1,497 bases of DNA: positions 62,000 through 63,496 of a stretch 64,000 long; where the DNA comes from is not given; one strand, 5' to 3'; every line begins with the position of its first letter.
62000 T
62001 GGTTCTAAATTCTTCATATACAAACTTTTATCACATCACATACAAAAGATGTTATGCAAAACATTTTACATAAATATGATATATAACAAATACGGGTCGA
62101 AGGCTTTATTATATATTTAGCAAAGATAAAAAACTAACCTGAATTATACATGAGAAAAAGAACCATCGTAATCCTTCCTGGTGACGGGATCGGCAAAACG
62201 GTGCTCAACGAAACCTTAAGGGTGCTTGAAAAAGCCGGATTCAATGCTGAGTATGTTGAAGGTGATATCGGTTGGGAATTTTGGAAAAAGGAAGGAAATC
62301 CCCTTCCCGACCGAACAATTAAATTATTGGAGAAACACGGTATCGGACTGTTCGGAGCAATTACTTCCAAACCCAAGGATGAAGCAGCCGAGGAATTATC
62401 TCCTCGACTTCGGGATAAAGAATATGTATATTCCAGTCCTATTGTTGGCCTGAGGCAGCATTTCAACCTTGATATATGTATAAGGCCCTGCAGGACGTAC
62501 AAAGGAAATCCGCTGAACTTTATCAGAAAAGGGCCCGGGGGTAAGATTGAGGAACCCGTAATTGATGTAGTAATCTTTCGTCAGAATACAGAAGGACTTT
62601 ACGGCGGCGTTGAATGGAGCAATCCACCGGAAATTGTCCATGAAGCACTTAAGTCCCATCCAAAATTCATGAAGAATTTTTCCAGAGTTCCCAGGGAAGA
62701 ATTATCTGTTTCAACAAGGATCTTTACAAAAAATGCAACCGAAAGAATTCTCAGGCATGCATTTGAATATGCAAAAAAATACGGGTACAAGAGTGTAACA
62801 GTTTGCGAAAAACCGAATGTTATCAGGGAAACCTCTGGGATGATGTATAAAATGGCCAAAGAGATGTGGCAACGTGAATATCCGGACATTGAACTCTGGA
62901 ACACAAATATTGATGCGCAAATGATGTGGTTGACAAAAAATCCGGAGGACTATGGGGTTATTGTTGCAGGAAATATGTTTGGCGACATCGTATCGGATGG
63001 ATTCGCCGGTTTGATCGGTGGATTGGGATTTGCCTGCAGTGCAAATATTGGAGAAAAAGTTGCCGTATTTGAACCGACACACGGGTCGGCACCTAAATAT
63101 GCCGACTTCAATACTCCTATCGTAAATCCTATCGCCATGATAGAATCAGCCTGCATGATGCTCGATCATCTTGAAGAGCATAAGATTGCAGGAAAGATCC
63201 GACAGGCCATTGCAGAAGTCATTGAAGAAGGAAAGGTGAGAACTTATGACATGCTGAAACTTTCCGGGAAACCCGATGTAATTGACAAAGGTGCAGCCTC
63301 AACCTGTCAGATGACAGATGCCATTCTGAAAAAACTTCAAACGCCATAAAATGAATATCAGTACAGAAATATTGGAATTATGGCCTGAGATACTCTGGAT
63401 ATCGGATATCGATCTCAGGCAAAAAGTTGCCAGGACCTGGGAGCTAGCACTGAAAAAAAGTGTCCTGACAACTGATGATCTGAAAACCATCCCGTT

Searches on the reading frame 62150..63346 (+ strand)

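Call 66: search_protein_families(library=pfam, proteins=[window:62150-63346:+], max_evalue=0.00001)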
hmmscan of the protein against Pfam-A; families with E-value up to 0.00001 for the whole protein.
window:62150-63346:+ (399 aa): 1 family
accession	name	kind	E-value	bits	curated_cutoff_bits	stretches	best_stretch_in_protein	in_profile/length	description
PF00180.25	Iso_dh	-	5.7e-79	266.3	27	1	5-392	1-348/348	Isocitrate/isopropylmalate dehydrogenase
